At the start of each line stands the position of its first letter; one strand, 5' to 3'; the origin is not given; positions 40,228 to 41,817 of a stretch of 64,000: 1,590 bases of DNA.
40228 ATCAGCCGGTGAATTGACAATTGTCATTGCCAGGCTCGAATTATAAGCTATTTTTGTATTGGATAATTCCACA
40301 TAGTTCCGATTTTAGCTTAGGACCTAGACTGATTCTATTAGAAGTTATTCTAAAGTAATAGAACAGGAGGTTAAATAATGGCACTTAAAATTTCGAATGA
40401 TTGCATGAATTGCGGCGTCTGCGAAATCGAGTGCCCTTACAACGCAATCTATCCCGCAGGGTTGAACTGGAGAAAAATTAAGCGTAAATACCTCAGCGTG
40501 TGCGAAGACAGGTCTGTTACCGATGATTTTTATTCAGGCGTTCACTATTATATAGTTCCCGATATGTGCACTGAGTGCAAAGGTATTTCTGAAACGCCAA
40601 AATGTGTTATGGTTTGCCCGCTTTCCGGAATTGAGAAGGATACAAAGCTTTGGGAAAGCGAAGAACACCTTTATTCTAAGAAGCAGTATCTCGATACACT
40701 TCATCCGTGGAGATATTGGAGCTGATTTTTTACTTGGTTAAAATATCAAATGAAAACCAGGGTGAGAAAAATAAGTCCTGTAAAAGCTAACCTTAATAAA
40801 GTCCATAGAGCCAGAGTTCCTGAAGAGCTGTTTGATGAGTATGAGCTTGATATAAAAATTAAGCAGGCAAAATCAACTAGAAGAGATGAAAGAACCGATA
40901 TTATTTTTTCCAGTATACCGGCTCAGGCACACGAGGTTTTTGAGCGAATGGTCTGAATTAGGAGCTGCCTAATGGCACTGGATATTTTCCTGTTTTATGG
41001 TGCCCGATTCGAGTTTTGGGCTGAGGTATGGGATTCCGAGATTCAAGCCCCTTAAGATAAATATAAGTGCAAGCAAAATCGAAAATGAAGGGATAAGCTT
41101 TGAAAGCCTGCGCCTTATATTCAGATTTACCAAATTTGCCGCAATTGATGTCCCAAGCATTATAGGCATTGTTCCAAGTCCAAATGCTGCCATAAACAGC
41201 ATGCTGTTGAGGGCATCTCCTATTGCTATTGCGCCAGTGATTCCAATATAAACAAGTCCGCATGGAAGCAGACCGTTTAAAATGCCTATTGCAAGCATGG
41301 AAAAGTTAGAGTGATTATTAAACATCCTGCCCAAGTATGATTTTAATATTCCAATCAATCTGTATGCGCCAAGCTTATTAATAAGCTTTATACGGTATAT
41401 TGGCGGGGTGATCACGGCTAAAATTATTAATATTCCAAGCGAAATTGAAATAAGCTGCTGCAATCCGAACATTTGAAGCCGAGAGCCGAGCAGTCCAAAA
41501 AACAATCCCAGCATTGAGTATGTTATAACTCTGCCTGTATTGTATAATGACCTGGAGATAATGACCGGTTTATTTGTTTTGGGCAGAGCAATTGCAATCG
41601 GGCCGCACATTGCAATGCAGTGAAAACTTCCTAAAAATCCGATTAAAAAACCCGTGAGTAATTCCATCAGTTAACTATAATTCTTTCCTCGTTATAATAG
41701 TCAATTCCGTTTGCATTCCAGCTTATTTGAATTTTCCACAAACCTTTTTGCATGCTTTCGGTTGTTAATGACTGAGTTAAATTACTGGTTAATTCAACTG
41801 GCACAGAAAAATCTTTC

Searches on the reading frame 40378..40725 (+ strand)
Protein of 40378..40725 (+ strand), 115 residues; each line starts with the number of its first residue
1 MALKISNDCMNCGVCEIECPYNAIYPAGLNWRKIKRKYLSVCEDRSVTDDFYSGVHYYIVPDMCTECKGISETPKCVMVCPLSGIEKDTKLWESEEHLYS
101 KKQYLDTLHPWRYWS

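Call 10: search_protein_families(library=pfam, proteins=[window:40378-40725:+])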
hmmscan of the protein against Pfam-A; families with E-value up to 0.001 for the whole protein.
window:40378-40725:+ (115 aa): 8 families
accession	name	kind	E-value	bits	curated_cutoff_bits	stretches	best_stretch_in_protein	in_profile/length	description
PF00037.32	Fer4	-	3.8e-08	33.3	21.1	1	6-25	5-24/24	4Fe-4S binding domain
PF12838.12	Fer4_7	-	1.8e-06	28.7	27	1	9-81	2-49/52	4Fe-4S dicluster domain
PF13237.11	Fer4_10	-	3.1e-06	27.5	25.5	0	6-25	6-27/53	4Fe-4S dicluster domain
PF13484.11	Fer4_16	-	3.7e-06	28.1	30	0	9-67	2-59/66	4Fe-4S double cluster binding domain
PF12797.12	Fer4_2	-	6e-06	26.3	24.5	0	6-21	7-22/22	4Fe-4S binding domain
PF13183.11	Fer4_8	-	8.4e-05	23.5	27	1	7-82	3-66/68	4Fe-4S dicluster domain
PF13187.11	Fer4_9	-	0.0003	21.2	27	0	8-82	1-49/52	4Fe-4S dicluster domain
PF12800.12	Fer4_4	-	0.00069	20.2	24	0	7-22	2-17/17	4Fe-4S binding domain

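Call 14: find_homologous_proteins(query=window:40378-40722:+, max_evalue=1e-10)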
Query window:40378-40722:+ (115 aa): 15 proteins with E <= 1e-10 among 15 candidates.
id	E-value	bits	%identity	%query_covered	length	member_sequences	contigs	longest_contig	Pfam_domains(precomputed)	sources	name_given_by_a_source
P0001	3.7e-69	249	87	100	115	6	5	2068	PF12797.13,PF00037.33,PF13484.12,PF12838.13,PF13237.12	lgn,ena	-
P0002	1.5e-55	205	72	99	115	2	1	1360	PF14697.12,PF12797.13,PF00037.33,PF13484.12,PF12838.13,PF13237.12,PF13183.12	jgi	jgi:ferredoxin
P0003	3.5e-54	200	69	99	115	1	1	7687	PF00037.33,PF12838.13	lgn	-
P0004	3.6e-54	200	69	99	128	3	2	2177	PF00037.33,PF13484.12,PF12838.13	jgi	jgi:ferredoxin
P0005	8.0e-52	193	69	100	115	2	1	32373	PF14697.12,PF00037.33,PF13484.12,PF12838.13,PF13237.12,PF13187.12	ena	-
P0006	1.8e-51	191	71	97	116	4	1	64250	PF00037.33,PF13237.12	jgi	jgi:ferredoxin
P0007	7.5e-49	183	64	100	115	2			PF00037.33,PF12838.13,PF13237.12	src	-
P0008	1.6e-48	182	65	98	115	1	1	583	PF12797.13,PF00037.33,PF13187.12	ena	-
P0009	8.6e-48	180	64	97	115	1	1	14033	PF00037.33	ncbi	-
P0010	1.6e-46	175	62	99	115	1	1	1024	PF12838.13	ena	-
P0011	3.1e-41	158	62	94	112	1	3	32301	PF00037.33,PF12838.13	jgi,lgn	jgi:ferredoxin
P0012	6.2e-31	125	52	94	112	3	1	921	PF00037.33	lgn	-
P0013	8.7e-28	115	52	94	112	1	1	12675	PF00037.33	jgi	jgi:ferredoxin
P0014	7.8e-21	92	63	54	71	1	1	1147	PF12837.13,PF00037.33,PF12838.13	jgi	jgi:ferredoxin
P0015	5.4e-14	70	42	91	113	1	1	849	PF00037.33,PF12838.13,PF13187.12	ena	-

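Call 16: find_encoding_contigs(protein=P0001, flank=3000, max_places=5)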
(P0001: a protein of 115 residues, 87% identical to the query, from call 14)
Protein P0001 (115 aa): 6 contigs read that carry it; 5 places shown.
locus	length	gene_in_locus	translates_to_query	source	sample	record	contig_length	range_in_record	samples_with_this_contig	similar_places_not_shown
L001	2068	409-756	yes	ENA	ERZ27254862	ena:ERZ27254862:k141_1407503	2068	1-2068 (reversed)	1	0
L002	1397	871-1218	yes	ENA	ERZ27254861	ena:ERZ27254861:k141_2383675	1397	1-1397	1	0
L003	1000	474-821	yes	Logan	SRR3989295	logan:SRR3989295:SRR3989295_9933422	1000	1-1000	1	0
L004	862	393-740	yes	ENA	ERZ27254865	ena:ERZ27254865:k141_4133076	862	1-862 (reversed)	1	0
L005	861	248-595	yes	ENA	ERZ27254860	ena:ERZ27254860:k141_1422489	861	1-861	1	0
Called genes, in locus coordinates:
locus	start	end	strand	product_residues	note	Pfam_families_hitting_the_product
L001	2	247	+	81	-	?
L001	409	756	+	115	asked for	PF00037:Fer4 (weak), PF12797:Fer4_2 (faint), PF13237:Fer4_10 (faint), PF12838:Fer4_7 (weak), PF13484:Fer4_16 (faint)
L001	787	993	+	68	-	-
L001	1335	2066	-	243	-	?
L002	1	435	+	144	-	?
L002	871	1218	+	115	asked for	PF00037:Fer4 (weak), PF12797:Fer4_2 (faint), PF13237:Fer4_10 (faint), PF12838:Fer4_7 (weak), PF13484:Fer4_16 (faint)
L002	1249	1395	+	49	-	?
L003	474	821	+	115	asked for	PF00037:Fer4 (weak), PF12797:Fer4_2 (faint), PF13237:Fer4_10 (faint), PF12838:Fer4_7 (weak), PF13484:Fer4_16 (faint)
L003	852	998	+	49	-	?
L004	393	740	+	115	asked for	PF00037:Fer4 (weak), PF12797:Fer4_2 (faint), PF13237:Fer4_10 (faint), PF12838:Fer4_7 (weak), PF13484:Fer4_16 (faint)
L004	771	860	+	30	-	?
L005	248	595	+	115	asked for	PF00037:Fer4 (weak), PF12797:Fer4_2 (faint), PF13237:Fer4_10 (faint), PF12838:Fer4_7 (weak), PF13484:Fer4_16 (faint)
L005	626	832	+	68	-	-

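Call 17: find_encoding_contigs(protein=P0005, flank=4000, max_places=3)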
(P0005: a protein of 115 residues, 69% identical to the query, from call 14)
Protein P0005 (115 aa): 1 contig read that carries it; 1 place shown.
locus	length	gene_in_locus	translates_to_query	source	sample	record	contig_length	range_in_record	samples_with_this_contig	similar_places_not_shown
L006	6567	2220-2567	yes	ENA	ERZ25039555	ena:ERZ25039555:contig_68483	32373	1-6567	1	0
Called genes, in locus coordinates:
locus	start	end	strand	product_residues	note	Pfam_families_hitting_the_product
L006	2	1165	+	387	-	?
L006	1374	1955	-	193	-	-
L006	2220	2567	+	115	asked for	PF00037:Fer4 (weak), PF13187:Fer4_9 (faint), PF13237:Fer4_10 (faint), PF14697:Fer4_21 (faint), PF12838:Fer4_7 (weak), PF13484:Fer4_16 (faint)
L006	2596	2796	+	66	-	-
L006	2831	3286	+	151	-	PF27746:Small_heat_shock_put (weak), PF00011:HSP20, PF17886:ArsA_HSP20 (weak)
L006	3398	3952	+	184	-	PF06197:DUF998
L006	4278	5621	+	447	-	PF02550:AcetylCoA_hydro, PF13336:AcetylCoA_hyd_C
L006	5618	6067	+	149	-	PF02566:OsmC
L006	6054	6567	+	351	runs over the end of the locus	PF07396:Porin_O_P (faint)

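Call 18: find_encoding_contigs(protein=P0006, flank=4000, max_places=3)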
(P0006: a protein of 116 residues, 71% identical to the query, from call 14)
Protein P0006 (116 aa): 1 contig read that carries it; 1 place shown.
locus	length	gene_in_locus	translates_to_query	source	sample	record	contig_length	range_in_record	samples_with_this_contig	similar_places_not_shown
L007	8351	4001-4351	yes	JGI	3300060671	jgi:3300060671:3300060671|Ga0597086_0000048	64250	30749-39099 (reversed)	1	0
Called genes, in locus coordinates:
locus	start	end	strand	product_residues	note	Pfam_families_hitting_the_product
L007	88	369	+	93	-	PF18905:DUF5661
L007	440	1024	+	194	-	-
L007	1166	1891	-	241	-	PF13189:Cytidylate_kin2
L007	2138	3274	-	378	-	PF03590:AsnA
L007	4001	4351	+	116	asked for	PF00037:Fer4 (faint), PF13237:Fer4_10 (faint)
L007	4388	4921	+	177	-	PF01814:Hemerythrin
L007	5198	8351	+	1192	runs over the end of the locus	PF01855:POR_N, PF17147:PFOR_II, PF01558:POR, PF10371:EKR, PF12838:Fer4_7, PF13237:Fer4_10, PF13484:Fer4_16, PF02775:TPP_enzyme_C, +6 more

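Call 19: find_encoding_contigs(protein=P0003, flank=4000, max_places=3)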
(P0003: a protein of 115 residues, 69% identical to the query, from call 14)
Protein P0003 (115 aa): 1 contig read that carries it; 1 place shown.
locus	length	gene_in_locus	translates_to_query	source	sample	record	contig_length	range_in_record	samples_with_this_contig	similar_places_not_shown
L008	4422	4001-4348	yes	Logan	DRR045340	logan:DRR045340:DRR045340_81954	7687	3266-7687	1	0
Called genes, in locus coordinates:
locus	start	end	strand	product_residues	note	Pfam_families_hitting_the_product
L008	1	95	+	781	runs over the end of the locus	PF13620:CarboxypepD_reg, PF13715:CarbopepD_reg_2, PF07715:Plug, PF00593:TonB_dep_Rec_b-barrel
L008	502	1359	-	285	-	PF04313:HSDR_N (weak)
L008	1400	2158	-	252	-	PF13643:DUF4145 (faint)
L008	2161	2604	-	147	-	-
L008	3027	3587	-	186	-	-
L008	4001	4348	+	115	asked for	PF00037:Fer4 (weak), PF12838:Fer4_7 (faint)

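Call 27: find_related_loci(query=A2, collection=genome_contigs, flank=2500)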
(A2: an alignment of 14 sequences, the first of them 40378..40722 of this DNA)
Query A2 (115 aa) in genome_contigs; peptide patterns used: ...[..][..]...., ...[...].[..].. (x = any residue, [..] = any of these).
600 stretches matched a pattern (row limit reached: there are more); 591 encode a relative of the query (tblastn E <= 1e-3); the best 80 are kept; 80 distinct loci.
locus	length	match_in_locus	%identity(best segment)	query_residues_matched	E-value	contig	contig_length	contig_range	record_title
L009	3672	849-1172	57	1-108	7e-40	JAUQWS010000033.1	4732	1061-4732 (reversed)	MAG: Ignavibacteria bacterium isolate BIN9 contig_43758, whole genome shotgun sequence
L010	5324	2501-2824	55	1-108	4e-39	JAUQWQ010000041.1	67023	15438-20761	MAG: Ignavibacteria bacterium isolate BIN7 contig_44344, whole genome shotgun sequence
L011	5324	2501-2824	54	1-108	3e-38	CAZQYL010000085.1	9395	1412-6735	MAG TPA_asm: uncultured Ignavibacteriales bacterium isolate SRP107338_co1_91 genome assembly, contig: NODE_9109_length_9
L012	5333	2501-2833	55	1-111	3e-38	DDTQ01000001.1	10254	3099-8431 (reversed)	MAG TPA_asm: Ignavibacteria bacterium UBA2360 UBA2360_contig_3373, whole genome shotgun sequence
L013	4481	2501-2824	54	1-108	7e-38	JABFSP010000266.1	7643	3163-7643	MAG: Ignavibacteria bacterium isolate WB-IL-15 seq_5356, whole genome shotgun sequence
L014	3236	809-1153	49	1-115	2e-31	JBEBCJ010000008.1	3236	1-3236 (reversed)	MAG: Bacteroidota bacterium isolate blackwarrior_2019_sw_WHONDRS-S19S_0021_B_bin.5 scaffold_1590693, whole genome shotgu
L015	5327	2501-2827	48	1-109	4e-29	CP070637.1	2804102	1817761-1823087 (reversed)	MAG: Ignavibacterium sp. isolate bin94 chromosome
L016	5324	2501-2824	47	1-108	3e-29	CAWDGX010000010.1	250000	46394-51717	MAG: uncultured Ignavibacteriaceae bacterium isolate MFD03804.bin.2.117 genome assembly, contig: contig_27483, whole gen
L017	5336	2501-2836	45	1-112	1e-28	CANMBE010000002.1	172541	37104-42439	MAG: Ignavibacteria bacterium isolate ZH-15may19-110 genome assembly, contig: ZH-15May19-c43, whole genome shotgun seque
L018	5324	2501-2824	46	1-108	6e-29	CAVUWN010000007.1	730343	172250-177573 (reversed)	MAG: uncultured Ignavibacteriaceae bacterium isolate MFD05684.bin.1.58 genome assembly, contig: contig_4938, whole genom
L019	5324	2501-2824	46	1-108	5e-29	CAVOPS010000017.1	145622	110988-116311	MAG: uncultured Ignavibacteriaceae bacterium isolate MFD00032.bin.2.137 genome assembly, contig: contig_41344, whole gen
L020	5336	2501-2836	46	1-112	9e-29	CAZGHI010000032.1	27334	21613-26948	MAG TPA_asm: uncultured Hyphomicrobiales bacterium isolate SRP290908_co2_40 genome assembly, contig: NODE_2189_length_27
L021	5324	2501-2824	46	1-108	5e-29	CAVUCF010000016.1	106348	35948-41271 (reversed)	MAG: uncultured Ignavibacteriaceae bacterium isolate MFD02979.bin.1.207 genome assembly, contig: contig_26881, whole gen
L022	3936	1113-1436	45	1-108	8e-29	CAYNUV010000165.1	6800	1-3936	MAG TPA_asm: uncultured Ignavibacteriaceae bacterium isolate SRP136066_co1_417 genome assembly, contig: NODE_17934_lengt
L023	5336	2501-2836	45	1-112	3e-28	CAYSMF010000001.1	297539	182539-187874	MAG TPA_asm: uncultured Melioribacter sp. isolate SRP278252_co3_515 genome assembly, contig: NODE_9_length_297539_cov_34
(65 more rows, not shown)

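Call 30: find_encoding_contigs(protein=P0002, flank=2500, max_places=3)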
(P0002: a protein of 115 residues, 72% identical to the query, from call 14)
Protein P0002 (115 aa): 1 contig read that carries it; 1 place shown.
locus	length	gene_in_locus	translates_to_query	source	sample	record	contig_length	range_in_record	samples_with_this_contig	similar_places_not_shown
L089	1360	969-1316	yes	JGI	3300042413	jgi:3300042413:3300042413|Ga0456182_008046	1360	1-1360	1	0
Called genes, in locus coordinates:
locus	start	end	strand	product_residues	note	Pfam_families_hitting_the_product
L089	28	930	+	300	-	PF00582:Usp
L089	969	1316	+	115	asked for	PF00037:Fer4 (weak), PF12797:Fer4_2 (faint), PF13237:Fer4_10 (faint), PF14697:Fer4_21 (faint), PF12838:Fer4_7 (weak), PF13183:Fer4_8 (faint), PF13484:Fer4_16 (faint)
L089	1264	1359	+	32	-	?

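Call 31: find_encoding_contigs(protein=P0004, flank=2500, max_places=3)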
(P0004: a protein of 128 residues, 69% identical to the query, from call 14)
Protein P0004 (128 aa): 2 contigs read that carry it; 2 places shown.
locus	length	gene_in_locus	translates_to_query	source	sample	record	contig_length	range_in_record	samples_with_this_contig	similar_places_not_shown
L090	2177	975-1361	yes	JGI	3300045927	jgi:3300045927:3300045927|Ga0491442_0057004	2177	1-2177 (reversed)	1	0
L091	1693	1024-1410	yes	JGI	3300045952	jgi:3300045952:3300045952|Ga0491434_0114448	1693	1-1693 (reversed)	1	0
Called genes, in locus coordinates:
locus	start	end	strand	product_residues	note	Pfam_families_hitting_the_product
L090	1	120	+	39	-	?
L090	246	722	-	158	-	-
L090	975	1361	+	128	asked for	PF00037:Fer4 (faint), PF12838:Fer4_7 (faint), PF13484:Fer4_16 (faint)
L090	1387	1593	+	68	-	-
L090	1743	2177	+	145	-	?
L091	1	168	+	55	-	?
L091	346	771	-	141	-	-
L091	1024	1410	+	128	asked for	PF00037:Fer4 (faint), PF12838:Fer4_7 (faint), PF13484:Fer4_16 (faint)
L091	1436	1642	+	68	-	-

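Call 32: find_encoding_contigs(protein=P0009, flank=4000, max_places=3)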
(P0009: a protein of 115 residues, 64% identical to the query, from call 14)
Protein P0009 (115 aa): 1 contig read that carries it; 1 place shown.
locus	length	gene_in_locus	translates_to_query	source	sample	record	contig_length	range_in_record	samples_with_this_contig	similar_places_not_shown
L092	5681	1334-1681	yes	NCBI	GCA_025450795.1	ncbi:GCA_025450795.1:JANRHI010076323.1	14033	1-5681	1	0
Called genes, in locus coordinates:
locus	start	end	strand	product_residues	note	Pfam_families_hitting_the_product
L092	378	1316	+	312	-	PF00582:Usp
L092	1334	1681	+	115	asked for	PF00037:Fer4 (faint)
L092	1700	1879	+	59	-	-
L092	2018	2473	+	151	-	PF27746:Small_heat_shock_put (weak), PF00011:HSP20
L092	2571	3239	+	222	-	PF06197:DUF998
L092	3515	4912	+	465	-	PF02550:AcetylCoA_hydro, PF13336:AcetylCoA_hyd_C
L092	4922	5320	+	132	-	PF02566:OsmC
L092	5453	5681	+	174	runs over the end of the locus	-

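Call 33: find_encoding_contigs(protein=P0011, flank=4000, max_places=3)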
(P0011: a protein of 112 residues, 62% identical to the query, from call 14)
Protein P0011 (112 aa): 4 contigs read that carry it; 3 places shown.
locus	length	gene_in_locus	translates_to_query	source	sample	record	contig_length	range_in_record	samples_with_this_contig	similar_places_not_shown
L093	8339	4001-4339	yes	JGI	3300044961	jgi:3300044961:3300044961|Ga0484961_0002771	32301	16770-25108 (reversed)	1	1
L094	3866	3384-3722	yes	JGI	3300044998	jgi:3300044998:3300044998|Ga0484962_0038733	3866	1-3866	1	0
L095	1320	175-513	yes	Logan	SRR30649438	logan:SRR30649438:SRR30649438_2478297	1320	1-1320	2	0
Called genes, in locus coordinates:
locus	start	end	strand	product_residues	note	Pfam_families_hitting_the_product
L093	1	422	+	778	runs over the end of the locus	PF13385:Laminin_G_3, PF01483:P_proprotein (weak), PF18962:Por_Secre_tail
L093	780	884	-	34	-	-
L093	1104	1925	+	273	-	PF00106:adh_short, PF13561:adh_short_C2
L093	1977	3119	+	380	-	PF02771:Acyl-CoA_dh_N, PF02770:Acyl-CoA_dh_M, PF00441:Acyl-CoA_dh_1, PF22924:ACOX_C_alpha1 (weak), PF08028:Acyl-CoA_dh_2, PF21263:Acyl-CoA-dh_C (weak)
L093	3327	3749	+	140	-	-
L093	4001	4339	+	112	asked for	PF00037:Fer4 (weak), PF12838:Fer4_7 (faint)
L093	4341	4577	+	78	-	-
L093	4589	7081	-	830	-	PF00343:Phosphorylase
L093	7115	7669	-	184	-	PF00908:dTDP_sugar_isom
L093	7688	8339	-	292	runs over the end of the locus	PF00483:NTP_transferase, PF12804:NTP_transf_3 (weak)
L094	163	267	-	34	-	-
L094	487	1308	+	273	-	PF00106:adh_short, PF13561:adh_short_C2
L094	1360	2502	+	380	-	PF02771:Acyl-CoA_dh_N, PF02770:Acyl-CoA_dh_M, PF00441:Acyl-CoA_dh_1, PF22924:ACOX_C_alpha1 (weak), PF08028:Acyl-CoA_dh_2, PF21263:Acyl-CoA-dh_C (weak)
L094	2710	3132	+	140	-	-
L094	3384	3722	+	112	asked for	PF00037:Fer4 (weak), PF12838:Fer4_7 (faint)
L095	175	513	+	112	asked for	PF00037:Fer4 (weak), PF12838:Fer4_7 (faint)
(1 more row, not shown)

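Call 43: find_encoding_contigs(protein=P0010, flank=2500, max_places=3)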
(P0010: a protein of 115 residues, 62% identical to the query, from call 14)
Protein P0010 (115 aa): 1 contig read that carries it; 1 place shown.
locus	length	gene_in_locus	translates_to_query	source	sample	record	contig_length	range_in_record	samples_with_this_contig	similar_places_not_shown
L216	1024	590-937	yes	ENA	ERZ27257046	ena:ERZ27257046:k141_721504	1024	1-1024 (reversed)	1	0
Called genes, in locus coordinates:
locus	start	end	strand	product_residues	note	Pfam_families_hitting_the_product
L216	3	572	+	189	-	?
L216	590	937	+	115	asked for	PF12838:Fer4_7 (weak)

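Call 44: find_encoding_contigs(protein=P0007, flank=2500, max_places=3)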
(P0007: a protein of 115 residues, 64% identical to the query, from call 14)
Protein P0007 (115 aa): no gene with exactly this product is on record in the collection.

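Call 47: search_protein_families(library=ncbifam, proteins=[window:40378-40725:+], max_evalue=0.01)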
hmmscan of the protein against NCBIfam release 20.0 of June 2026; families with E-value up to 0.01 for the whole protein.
window:40378-40725:+ (115 aa): 16 families
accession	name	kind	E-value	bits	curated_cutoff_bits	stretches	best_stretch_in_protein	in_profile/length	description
NF033683.1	di_4Fe-4S_YfhL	equivalog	1.4e-19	70.2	86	2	41-103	14-78/80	YfhL family 4Fe-4S dicluster ferredoxin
NF058577.1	FdxA_fam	equivalog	2.2e-09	37.4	65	1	1-25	1-25/52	4Fe-4S ferredoxin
TIGR04105.1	FeFe_hydrog_B1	subfamily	2.6e-08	33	450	1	7-105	142-225/462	monomeric [FeFe] hydrogenase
NF045490.1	FdxA_Protbact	equivalog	1.3e-07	31.8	135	2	7-44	38-74/104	ferredoxin FdxA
NF007382.0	PRK09898.1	equivalog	6e-06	25.9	213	1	7-89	66-144/208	ferredoxin-like protein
NF041715.1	arsenate_red_ArrB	equivalog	4.4e-05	23.1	450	1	7-90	10-79/233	arsenate respiratory reductase iron-sulfur subunit ArrB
NF045480.1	FdxA_Actino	equivalog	0.00015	22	125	0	6-25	37-56/107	ferredoxin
TIGR02512.1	FeFe_hydrog_A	subfamily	0.00048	19.1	405.95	1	7-27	50-70/375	[FeFe] hydrogenase, group A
TIGR02951.1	DMSO_dmsB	equivalog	0.00071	19.6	214.1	1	7-88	9-84/161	DMSO/selenate family reductase complex B subunit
NF045874.1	Vhu_polyferre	exception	0.0023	16.8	600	0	6-44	156-194/381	F420-non-reducing hydrogenase associated-polyferredoxin VhuB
NF040864.1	HgcB_ferredoxin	equivalog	0.0027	17.5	99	1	5-24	42-61/93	mercury methylation ferredoxin HgcB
TIGR02176.1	pyruv_ox_red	equivalog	0.0032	15.4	911.35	1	6-99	682-770/1167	pyruvate:ferredoxin (flavodoxin) oxidoreductase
NF041782.1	mnquin_red_QrcC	equivalog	0.0034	17.1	400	0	7-89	8-89/239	menaquinone reductase iron-sulfur cluster-binding subunit QrcC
NF041778.1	hetero_SS_HdrA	equivalog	0.0045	14.9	1400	1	5-89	244-319/771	ferredoxin:CoB-CoM heterodisulfide reductase subunit HdrA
TIGR00397.1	mauM_napG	subfamily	0.0069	16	178.85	0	7-25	53-71/213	MauM/NapG family ferredoxin-type protein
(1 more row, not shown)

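Call 61: search_protein_families(library=pfam, proteins=[L006:1374-1955:-, L008:3027-3587:-, L090:246-722:-], max_evalue=0.01)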
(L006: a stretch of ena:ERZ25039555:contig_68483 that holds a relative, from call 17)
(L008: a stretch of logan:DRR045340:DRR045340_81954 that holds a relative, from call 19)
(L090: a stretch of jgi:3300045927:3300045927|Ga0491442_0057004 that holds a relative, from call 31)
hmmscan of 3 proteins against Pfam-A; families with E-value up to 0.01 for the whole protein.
L006:1374-1955:- (193 aa): 0 families

L008:3027-3587:- (186 aa): 0 families

L090:246-722:- (158 aa): 0 families

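Call 70: find_homologous_proteins(query=L006:1377-1955:-, max_evalue=0.00001)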
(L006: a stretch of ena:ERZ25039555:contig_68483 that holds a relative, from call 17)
Query L006:1377-1955:- (193 aa): 60 proteins with E <= 0.00001 among 172 candidates.
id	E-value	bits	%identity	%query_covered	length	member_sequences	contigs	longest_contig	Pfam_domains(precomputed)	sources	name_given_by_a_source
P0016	6.7e-122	422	100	100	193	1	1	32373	-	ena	-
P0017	4.6e-90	319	82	89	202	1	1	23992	-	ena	-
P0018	4.0e-61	224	57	88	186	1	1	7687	-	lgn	-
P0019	7.4e-61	223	57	87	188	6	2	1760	-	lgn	-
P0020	4.9e-60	221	59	87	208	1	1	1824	-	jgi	jgi:hypothetical protein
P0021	1.6e-59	219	66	79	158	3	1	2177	-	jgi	jgi:hypothetical protein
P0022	2.5e-59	218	60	87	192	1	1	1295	-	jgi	jgi:hypothetical protein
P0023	3.2e-57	212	53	87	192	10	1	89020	-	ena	-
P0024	1.0e-56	210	54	83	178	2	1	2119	-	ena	-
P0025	3.8e-54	202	52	89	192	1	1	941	-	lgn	-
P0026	5.3e-54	201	53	87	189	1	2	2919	-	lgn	-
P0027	4.7e-47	178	50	79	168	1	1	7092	-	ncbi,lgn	-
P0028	2.0e-37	147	42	80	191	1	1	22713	-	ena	-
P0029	4.2e-37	146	44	80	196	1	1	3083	-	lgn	-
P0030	1.7e-36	144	44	80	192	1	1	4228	-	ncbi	-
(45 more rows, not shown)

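Call 71: find_encoding_contigs(protein=P0023, flank=5000, max_places=4)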
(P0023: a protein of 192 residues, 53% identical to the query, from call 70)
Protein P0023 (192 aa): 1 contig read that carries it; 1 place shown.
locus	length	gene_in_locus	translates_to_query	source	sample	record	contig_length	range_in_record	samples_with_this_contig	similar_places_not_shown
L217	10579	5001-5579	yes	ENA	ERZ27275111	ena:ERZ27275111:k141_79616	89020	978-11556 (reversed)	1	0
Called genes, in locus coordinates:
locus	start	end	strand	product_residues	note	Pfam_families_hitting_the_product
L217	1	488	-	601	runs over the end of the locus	-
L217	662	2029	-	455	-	PF18962:Por_Secre_tail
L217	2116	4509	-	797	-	PF14870:PSII_BNR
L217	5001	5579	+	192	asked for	-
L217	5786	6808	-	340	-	PF08240:ADH_N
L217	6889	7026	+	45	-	-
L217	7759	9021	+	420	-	PF14870:PSII_BNR (weak), PF18962:Por_Secre_tail (weak)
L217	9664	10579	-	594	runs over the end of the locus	PF13650:Asp_protease_2, PF13975:gag-asp_proteas (faint), PF00595:PDZ, PF13180:PDZ_2, PF17820:PDZ_6 (weak)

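Call 72: find_encoding_contigs(protein=P0028, flank=5000, max_places=4)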
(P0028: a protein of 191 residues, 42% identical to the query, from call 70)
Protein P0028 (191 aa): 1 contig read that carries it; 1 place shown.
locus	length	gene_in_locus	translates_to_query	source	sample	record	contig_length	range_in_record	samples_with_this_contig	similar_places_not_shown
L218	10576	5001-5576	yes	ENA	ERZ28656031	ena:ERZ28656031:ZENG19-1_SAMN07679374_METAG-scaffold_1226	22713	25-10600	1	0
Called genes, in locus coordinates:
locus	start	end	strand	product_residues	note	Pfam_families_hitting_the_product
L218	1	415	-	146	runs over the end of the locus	?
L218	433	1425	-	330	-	PF01380:SIS (weak), PF10432:bact-PGI_C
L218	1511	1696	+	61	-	-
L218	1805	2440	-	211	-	PF00156:Pribosyltran, PF24390:PRTase-CE (weak), PF14681:UPRTase (weak), PF15609:PRTase_2 (weak)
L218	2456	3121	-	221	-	PF01738:DLH (weak)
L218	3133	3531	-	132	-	-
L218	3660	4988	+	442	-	PF05139:Erythro_esteras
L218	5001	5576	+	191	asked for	-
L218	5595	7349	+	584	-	PF14716:HHH_8, PF14520:HHH_5 (faint), PF14792:DNA_pol_B_palm (weak), PF14791:DNA_pol_B_thumb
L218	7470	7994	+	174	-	PF00571:CBS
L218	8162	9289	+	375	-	PF18845:baeRF_family3, PF18849:baeRF_family7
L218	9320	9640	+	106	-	PF02482:Ribosomal_S30AE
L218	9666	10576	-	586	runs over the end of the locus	PF00317:Ribonuc_red_lgN, PF02867:Ribonuc_red_lgC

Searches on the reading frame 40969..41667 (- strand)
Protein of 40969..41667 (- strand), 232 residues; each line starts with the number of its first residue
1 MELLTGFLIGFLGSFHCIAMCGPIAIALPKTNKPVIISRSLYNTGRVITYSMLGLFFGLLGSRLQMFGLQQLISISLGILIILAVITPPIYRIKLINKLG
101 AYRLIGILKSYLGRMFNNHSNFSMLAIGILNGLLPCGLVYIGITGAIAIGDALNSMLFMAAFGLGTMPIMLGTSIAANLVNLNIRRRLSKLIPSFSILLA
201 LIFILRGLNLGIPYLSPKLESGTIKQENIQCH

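Call 10: search_protein_families(library=pfam, proteins=[window:40969-41667:-])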
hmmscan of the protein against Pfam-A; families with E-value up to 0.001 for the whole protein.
window:40969-41667:- (232 aa): 2 families
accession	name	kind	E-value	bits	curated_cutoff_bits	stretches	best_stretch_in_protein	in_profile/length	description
PF13386.12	DsbD_2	-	8.2e-44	150.3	24.9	1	6-201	2-198/199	Cytochrome C biogenesis protein transmembrane region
PF02683.22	DsbD_TM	-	0.00032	20.5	27.1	1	31-179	41-189/219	Cytochrome C biogenesis protein transmembrane domain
